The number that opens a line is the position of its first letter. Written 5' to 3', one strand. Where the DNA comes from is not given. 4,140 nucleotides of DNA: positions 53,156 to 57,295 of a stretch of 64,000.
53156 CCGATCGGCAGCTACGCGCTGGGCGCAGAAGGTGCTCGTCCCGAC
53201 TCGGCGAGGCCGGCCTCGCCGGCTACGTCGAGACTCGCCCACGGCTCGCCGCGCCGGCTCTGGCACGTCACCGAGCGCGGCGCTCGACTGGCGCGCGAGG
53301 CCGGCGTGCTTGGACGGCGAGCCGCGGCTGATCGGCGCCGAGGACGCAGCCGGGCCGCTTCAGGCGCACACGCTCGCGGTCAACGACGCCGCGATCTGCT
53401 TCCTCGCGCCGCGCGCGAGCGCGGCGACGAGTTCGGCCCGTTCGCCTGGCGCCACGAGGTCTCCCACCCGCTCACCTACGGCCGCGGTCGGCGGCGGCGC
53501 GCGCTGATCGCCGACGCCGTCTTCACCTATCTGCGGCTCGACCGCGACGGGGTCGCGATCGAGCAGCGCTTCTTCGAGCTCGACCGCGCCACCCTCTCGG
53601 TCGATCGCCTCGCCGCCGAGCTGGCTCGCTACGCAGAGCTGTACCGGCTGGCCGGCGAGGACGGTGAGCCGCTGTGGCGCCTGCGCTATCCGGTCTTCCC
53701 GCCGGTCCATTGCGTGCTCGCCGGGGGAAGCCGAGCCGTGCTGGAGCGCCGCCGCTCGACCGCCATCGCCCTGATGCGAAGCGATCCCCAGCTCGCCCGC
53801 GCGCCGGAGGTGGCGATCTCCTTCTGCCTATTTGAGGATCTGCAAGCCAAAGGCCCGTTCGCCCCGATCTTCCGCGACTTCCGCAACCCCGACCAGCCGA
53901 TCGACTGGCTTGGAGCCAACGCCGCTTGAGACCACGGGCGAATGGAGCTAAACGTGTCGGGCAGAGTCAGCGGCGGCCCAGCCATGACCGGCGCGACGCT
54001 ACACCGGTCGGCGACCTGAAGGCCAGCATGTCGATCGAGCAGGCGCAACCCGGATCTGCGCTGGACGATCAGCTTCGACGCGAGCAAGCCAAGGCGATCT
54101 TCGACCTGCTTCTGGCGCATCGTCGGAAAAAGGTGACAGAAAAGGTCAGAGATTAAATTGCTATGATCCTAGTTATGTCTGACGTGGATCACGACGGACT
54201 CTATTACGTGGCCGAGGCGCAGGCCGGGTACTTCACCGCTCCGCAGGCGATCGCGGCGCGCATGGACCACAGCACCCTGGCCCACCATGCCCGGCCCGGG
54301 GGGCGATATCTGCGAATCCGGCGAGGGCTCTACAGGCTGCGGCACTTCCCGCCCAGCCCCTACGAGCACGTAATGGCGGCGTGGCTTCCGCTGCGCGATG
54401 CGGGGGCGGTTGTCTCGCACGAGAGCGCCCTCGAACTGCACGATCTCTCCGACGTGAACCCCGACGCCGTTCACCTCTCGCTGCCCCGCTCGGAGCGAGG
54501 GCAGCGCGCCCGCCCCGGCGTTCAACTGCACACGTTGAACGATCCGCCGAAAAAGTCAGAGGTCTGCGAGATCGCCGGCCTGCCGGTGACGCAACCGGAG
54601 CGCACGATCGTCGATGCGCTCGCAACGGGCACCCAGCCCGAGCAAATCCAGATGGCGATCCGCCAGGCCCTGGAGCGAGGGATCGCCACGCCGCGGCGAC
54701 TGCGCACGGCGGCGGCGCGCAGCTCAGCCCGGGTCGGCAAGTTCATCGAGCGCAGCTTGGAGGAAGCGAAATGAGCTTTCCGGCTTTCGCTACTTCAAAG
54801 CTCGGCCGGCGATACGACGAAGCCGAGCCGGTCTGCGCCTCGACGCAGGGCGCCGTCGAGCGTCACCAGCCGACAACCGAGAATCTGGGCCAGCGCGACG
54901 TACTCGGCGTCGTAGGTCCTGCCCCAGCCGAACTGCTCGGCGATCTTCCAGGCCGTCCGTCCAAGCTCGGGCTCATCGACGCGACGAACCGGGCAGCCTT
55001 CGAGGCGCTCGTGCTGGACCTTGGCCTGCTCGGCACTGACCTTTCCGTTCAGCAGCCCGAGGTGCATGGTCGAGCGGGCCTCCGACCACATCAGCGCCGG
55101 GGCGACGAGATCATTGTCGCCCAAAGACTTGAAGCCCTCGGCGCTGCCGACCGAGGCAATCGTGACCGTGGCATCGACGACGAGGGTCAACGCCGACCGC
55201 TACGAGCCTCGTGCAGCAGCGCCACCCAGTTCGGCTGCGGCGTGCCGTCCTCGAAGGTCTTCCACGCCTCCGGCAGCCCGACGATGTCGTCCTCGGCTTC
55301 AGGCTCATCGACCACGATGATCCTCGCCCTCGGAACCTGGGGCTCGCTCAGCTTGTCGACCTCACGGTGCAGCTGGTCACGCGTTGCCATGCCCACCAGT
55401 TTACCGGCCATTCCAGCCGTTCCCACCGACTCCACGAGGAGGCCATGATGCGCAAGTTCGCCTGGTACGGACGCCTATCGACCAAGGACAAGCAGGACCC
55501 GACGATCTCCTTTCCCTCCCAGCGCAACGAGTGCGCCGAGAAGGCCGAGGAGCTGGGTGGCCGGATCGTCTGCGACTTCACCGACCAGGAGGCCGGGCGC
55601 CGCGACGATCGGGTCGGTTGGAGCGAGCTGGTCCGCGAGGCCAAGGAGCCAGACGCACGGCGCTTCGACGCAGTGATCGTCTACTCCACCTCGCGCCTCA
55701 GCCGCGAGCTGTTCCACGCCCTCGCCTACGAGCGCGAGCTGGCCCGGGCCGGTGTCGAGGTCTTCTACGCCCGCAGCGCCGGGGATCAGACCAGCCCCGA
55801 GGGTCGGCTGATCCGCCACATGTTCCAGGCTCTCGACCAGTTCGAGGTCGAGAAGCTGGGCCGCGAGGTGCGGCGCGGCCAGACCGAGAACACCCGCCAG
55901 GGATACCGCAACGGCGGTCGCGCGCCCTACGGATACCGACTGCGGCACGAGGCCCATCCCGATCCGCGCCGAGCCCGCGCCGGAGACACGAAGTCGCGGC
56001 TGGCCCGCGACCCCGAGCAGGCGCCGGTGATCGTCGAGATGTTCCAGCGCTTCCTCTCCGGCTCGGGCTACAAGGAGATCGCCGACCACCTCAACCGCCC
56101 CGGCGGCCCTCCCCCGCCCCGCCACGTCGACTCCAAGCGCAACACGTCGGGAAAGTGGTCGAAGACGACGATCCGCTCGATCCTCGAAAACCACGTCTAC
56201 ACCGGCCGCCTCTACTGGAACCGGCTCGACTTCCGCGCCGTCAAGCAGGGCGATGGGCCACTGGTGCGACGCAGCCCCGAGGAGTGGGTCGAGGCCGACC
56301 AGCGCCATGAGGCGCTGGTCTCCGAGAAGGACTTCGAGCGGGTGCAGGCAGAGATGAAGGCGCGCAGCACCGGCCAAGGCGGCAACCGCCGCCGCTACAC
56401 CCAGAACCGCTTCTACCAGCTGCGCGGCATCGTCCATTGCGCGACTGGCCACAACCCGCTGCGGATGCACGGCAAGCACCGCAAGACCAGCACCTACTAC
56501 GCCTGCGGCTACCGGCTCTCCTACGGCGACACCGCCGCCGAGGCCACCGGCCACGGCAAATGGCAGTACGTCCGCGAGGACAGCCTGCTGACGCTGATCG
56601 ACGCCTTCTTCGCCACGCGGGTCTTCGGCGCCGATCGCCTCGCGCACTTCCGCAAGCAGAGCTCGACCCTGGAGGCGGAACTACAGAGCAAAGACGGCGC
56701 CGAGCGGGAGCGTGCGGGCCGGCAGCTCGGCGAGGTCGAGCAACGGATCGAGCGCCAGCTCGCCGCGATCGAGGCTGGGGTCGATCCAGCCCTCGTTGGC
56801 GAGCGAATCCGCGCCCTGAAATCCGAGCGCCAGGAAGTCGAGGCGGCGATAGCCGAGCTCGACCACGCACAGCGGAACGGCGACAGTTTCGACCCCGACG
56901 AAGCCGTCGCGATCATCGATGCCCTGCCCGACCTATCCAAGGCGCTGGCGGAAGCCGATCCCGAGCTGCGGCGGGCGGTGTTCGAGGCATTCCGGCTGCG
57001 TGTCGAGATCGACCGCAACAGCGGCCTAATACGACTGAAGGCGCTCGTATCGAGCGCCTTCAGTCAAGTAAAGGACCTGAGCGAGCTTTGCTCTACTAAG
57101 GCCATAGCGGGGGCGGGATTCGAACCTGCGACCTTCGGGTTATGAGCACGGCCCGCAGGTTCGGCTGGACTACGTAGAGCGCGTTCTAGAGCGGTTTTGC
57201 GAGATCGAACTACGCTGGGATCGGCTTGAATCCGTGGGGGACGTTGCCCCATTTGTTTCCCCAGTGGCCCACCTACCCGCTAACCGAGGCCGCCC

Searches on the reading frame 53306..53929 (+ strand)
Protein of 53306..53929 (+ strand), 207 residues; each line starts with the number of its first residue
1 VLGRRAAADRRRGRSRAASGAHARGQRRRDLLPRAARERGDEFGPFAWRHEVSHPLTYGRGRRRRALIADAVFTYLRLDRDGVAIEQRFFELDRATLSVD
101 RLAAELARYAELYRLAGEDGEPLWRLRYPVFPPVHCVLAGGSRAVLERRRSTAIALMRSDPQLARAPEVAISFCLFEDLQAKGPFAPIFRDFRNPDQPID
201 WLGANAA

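Call 52: search_protein_families(library=pfam, proteins=[window:53306-53929:+], max_evalue=0.01)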
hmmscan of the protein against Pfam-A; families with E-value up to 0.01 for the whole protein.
window:53306-53929:+ (207 aa): 1 family
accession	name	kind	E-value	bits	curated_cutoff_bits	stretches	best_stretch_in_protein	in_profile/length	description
PF13814.12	Replic_Relax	-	3.8e-09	37.4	25.3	1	4-117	79-179/191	Replication-relaxation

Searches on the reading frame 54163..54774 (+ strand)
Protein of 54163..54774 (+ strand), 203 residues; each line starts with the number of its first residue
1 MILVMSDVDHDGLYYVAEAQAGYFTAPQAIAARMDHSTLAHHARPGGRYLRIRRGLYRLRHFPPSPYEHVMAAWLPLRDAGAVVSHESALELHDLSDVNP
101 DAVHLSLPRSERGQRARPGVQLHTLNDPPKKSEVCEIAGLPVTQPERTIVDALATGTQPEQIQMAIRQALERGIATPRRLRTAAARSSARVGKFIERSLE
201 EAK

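Call 52: search_protein_families(library=pfam, proteins=[window:54163-54774:+], max_evalue=0.01)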
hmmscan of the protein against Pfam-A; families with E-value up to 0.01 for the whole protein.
window:54163-54774:+ (203 aa): 2 families
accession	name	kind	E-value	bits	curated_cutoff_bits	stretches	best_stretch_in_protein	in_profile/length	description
PF13338.12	AbiEi_4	-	0.0036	17.8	25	1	15-59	5-48/49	Transcriptional regulator, AbiEi antitoxin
PF09407.15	AbiEi_1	-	0.0071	17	22.2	0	83-154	19-94/142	AbiEi antitoxin C-terminal domain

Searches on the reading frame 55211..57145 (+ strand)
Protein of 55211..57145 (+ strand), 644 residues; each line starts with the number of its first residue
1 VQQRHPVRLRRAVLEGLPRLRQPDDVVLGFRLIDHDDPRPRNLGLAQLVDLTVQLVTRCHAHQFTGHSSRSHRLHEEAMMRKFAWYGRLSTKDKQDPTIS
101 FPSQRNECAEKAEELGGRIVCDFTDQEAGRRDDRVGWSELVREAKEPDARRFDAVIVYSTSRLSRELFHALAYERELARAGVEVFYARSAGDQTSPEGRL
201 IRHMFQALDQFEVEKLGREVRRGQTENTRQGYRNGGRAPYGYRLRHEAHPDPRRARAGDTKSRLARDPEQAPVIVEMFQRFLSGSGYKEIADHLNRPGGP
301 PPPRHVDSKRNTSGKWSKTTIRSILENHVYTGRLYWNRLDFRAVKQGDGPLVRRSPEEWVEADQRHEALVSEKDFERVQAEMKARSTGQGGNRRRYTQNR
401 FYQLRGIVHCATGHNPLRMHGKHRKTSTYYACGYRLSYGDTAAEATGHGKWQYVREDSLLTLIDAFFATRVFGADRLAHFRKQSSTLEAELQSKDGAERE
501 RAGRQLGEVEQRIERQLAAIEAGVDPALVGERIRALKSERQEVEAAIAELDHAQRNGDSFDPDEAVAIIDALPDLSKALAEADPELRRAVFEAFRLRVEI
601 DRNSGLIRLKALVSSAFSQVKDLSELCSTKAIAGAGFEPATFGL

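Call 52: search_protein_families(library=pfam, proteins=[window:55211-57145:+], max_evalue=0.01)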
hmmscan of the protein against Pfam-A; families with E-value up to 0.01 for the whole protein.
window:55211-57145:+ (644 aa): 3 families
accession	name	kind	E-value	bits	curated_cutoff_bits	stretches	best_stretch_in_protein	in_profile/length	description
PF00239.26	Resolvase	-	2.7e-24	86.3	23.3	1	84-231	2-143/145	Resolvase, N terminal domain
PF07508.19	Recombinase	-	1.9e-22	79.9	21.1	1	268-385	1-102/102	Recombinase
PF13408.12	Zn_ribbon_recom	-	0.0034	18.1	25.3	1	404-459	2-49/58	Recombinase zinc beta ribbon domain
